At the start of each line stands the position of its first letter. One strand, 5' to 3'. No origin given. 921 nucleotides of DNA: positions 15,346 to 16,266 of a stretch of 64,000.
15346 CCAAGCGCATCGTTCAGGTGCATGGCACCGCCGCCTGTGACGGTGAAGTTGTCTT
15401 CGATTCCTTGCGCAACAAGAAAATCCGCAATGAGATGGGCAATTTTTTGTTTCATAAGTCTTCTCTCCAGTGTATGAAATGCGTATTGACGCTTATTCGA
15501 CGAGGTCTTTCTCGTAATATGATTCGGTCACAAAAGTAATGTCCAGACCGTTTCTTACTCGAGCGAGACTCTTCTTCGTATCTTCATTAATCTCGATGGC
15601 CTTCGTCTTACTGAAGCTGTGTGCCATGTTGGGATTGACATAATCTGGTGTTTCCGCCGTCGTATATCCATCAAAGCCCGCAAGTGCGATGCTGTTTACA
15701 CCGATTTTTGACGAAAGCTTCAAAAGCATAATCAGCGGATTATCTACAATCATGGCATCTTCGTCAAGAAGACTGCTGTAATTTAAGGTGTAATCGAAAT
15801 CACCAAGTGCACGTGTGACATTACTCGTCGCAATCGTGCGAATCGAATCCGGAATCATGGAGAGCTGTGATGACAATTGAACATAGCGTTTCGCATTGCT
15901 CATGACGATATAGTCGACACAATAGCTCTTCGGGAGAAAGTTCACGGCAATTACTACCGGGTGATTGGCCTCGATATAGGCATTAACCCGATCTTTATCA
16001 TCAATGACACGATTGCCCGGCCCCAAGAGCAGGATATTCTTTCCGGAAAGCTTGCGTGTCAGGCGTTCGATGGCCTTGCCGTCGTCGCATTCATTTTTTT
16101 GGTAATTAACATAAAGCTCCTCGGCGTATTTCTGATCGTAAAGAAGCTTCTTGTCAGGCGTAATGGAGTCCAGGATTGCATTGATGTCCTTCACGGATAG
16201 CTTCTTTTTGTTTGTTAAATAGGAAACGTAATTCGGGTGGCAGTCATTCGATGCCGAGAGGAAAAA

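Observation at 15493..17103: Operon-leading HMGL-like aldolase fused to an unknown Rossmann-like domain inside a nucleotide-sugar cluster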

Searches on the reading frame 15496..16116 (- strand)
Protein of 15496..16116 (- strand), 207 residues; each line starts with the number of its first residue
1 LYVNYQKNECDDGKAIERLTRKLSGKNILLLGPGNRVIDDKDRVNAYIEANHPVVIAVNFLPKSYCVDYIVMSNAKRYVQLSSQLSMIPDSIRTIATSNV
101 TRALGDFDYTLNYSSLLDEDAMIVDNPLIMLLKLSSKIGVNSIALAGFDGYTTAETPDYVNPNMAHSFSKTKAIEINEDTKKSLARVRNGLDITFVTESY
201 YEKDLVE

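Call 24: predict_structure(alignment_id=A1)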
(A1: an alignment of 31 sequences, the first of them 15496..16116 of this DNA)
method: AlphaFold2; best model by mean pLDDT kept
length: 207 residues; sequences in the alignment: 31
mean_pLDDT: 84.5   pTM: 0.84
mean pLDDT of the five models: 84.5, 83.8, 83.3, 82.6, 81.2
residues with pLDDT >= 90: 120; 70-90: 52; 50-70: 18; < 50: 17
segments of 3 or more residues with pLDDT < 50: 154-167
pLDDT, mean of each block of 10 residues (from residue 1): 62 93 98 93 98 96 93 83 87 90 73 91 92 95 95 47 53 88 88 94 61
secondary structure, 60 per line:
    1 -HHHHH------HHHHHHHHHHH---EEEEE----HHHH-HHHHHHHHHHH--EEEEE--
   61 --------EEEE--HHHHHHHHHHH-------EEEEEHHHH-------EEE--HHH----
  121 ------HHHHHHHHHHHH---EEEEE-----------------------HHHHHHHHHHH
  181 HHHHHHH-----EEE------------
elements in order: H2-6 H13-23 E27-31 H36-39 H41-51 E54-58 E69-72 H75-85 E93-97 H98-101 E109-111 H127-138 E142-146 H170-187 E193-195

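Call 27: search_protein_representatives(protein=window:15496-16116:-)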
Query: 207 residues. Proteins with E-value up to 0.001 (for the whole library): 736; up to 1e-10: 439; up to 1e-30: 37. The best 150 are listed.
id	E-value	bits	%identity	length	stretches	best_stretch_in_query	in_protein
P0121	2.0e-63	229.8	56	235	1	1-201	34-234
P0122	1.1e-52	194.7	51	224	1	1-203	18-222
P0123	1.4e-52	194.4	49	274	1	1-204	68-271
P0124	4.5e-50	186.2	46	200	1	5-202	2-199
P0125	3.4e-49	183.3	53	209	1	1-177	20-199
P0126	3.6e-49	183.3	43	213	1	1-202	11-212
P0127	4.8e-48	179.6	44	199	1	4-203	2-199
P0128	9.1e-46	172.2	43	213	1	1-202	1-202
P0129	4.4e-45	170.0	54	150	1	56-203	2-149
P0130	3.1e-44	167.2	43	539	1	1-202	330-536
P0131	3.6e-43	163.7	42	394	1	1-201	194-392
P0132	2.5e-42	161.0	42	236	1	2-203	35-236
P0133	3.7e-42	160.4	47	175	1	29-201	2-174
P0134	2.3e-41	157.8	100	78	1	130-207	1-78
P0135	2.4e-40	154.5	40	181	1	23-202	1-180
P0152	2.1e-32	128.6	34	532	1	2-203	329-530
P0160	3.0e-30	121.6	32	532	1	1-202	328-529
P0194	2.7e-26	108.7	37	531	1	2-202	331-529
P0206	3.0e-25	105.3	36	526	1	1-202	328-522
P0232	9.7e-24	100.4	32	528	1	2-204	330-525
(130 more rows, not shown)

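Call 32: search_solved_structures(query=A1, max_evalue=10, show_alignments=5)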
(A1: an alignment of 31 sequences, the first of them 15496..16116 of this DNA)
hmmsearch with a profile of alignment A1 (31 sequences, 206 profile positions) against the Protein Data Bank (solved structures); distinct sequences matched with E-value up to 10: 1.
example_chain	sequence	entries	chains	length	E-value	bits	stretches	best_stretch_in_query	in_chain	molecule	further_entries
9hmz_A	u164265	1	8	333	0.87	12.2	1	21-59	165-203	SteA-like C-terminal domain-containing protein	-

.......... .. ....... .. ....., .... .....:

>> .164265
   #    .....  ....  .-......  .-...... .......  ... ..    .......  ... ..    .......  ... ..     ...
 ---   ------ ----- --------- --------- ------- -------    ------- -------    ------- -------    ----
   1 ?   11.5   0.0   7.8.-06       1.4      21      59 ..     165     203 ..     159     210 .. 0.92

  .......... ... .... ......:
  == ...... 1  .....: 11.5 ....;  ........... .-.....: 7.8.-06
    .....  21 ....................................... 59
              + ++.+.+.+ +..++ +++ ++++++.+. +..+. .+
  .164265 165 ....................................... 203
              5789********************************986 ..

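Call 51: find_encoding_contigs(protein=P0160, flank=10000, max_places=3)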
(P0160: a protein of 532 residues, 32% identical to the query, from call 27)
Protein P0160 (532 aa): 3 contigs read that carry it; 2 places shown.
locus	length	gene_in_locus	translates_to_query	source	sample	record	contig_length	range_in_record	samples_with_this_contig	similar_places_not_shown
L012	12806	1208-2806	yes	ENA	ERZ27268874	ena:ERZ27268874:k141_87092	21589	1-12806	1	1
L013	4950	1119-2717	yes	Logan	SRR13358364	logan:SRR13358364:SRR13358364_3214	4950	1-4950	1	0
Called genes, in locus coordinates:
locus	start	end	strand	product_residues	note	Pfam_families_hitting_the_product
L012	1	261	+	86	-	?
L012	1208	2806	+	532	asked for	PF00682:HMGL-like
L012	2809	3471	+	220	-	PF00702:Hydrolase, PF13419:HAD_2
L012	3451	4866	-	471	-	-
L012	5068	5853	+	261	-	PF00483:NTP_transferase, PF12804:NTP_transf_3 (weak)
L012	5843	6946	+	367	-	PF01370:Epimerase, PF02719:Polysacc_synt_2, PF04321:RmlD_sub_bind (weak), PF16363:GDP_Man_Dehyd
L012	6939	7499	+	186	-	PF00908:dTDP_sugar_isom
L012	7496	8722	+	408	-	PF08421:Methyltransf_13, PF13489:Methyltransf_23, PF08242:Methyltransf_12, PF08484:Methyltransf_14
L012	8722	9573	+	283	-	PF01370:Epimerase, PF16363:GDP_Man_Dehyd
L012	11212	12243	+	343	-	-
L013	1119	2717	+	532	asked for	PF00682:HMGL-like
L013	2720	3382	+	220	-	PF00702:Hydrolase, PF13419:HAD_2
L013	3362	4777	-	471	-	-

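Call 52: find_encoding_contigs(protein=P0206, flank=10000, max_places=3)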
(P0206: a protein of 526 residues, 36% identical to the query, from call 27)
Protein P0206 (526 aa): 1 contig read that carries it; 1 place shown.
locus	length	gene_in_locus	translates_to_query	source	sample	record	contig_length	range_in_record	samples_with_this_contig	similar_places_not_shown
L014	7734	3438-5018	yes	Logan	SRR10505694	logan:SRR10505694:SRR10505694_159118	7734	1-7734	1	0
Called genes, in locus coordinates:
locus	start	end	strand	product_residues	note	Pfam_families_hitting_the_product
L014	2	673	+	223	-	?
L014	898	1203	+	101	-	-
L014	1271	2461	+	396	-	PF02222:ATP-grasp, PF02655:ATP-grasp_3, PF02955:GSH-S_ATP (faint), PF14398:ATPgrasp_YheCD (faint), PF07478:Dala_Dala_lig_C, PF13535:ATP-grasp_4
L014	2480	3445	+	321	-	PF00535:Glycos_transf_2, PF13641:Glyco_tranf_2_3 (weak)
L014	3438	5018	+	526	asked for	PF00682:HMGL-like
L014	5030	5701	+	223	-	PF03737:RraA-like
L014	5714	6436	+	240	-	PF02348:CTP_transf_3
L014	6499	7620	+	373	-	-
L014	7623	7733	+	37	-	?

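Call 55: find_encoding_contigs(protein=P0152, flank=10000, max_places=3)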
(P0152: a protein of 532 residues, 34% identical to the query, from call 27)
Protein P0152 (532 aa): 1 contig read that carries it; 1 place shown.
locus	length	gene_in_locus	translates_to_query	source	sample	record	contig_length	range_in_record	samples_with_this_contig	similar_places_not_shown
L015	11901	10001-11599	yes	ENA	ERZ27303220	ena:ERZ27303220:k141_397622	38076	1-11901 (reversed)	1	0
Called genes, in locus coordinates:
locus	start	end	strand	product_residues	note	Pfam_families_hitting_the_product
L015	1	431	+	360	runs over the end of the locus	PF13477:Glyco_trans_4_2, PF20706:GT4-conflict (weak), PF00534:Glycos_transf_1, PF13692:Glyco_trans_1_4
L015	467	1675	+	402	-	PF04464:Glyphos_transf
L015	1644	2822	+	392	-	PF13439:Glyco_transf_4, PF13579:Glyco_trans_4_4, PF00534:Glycos_transf_1, PF13692:Glyco_trans_1_4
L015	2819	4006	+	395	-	PF00534:Glycos_transf_1, PF13692:Glyco_trans_1_4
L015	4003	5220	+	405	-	PF04932:Wzy_C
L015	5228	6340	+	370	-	PF04230:PS_pyruv_trans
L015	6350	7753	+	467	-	PF01943:Polysacc_synt, PF13440:Polysacc_synt_3 (weak), PF01554:MatE (weak)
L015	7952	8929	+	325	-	-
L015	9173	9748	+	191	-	PF00589:Phage_integrase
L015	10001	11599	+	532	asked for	PF00682:HMGL-like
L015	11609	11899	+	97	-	?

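Call 56: find_encoding_contigs(protein=P0232, flank=10000, max_places=3)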
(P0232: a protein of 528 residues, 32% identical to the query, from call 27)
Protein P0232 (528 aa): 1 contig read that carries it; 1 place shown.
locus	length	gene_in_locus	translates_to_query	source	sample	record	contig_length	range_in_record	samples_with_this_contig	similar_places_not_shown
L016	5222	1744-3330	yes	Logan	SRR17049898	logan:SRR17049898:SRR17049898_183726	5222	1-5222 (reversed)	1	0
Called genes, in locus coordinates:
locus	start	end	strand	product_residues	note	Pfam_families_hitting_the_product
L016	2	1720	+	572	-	?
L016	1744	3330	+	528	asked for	PF00682:HMGL-like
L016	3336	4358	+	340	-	PF00294:PfkB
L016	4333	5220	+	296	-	?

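Call 57: find_encoding_contigs(protein=P0194, flank=10000, max_places=3)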
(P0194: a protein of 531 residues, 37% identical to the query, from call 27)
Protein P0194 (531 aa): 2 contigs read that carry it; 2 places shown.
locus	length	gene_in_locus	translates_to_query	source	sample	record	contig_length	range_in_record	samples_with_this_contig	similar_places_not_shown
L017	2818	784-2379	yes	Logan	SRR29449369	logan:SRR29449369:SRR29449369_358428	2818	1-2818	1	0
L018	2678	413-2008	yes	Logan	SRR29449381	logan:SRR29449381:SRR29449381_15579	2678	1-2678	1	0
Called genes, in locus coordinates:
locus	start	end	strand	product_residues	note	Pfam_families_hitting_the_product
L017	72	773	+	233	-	PF02348:CTP_transf_3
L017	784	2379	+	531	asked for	PF00682:HMGL-like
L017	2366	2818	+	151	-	?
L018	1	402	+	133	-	?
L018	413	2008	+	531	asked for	PF00682:HMGL-like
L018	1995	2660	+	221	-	PF00702:Hydrolase, PF12710:HAD (faint), PF13419:HAD_2, PF13242:Hydrolase_like (faint)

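Call 59: search_protein_families(library=pfam, proteins=[L012:3451-4866:-, L014:6499-7620:+, L012:11212-12243:+, L016:3336-4358:+, L018:1995-2660:+, L017:72-773:+, L014:5030-5701:+], max_evalue=0.01)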
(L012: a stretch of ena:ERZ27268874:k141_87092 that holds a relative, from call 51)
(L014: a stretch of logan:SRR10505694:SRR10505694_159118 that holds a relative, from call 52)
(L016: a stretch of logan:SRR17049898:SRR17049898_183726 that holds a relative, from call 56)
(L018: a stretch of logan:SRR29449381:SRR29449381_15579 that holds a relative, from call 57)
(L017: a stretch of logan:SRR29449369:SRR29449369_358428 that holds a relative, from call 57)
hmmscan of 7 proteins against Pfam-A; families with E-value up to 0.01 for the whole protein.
L012:3451-4866:- (471 aa): 1 family
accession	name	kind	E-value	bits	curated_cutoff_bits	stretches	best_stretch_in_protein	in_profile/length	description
PF05159.20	Capsule_synth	-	0.0026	17.7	20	1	264-398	140-264/310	Capsule polysaccharide biosynthesis protein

L014:6499-7620:+ (373 aa): 0 families

L012:11212-12243:+ (343 aa): 0 families

L016:3336-4358:+ (340 aa): 1 family
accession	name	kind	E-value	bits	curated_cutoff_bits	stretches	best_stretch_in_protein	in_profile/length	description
PF00294.29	PfkB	-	4e-33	115.5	25.8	1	3-311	3-289/302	pfkB family carbohydrate kinase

L018:1995-2660:+ (221 aa): 4 families
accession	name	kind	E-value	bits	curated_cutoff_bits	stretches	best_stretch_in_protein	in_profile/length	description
PF13419.12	HAD_2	-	1.4e-33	116.9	23.8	1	10-187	1-178/178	Haloacid dehalogenase-like hydrolase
PF00702.32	Hydrolase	-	1.8e-15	58.3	26.4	1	7-181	1-191/191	haloacid dehalogenase-like hydrolase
PF12710.13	HAD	-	7.7e-06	26.9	27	1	10-174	1-185/189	haloacid dehalogenase-like hydrolase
PF13242.12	Hydrolase_like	-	1.5e-05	25.2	22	1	151-191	12-52/75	HAD-hyrolase-like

L017:72-773:+ (233 aa): 1 family
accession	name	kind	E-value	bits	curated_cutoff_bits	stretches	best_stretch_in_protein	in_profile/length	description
PF02348.25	CTP_transf_3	-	7e-24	85.3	22.6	1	7-136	1-132/217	Cytidylyltransferase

L014:5030-5701:+ (223 aa): 1 family
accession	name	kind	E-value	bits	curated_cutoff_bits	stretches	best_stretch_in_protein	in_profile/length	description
PF03737.21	RraA-like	-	3.5e-21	76.4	24.5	1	28-180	13-152/152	Aldolase/RraA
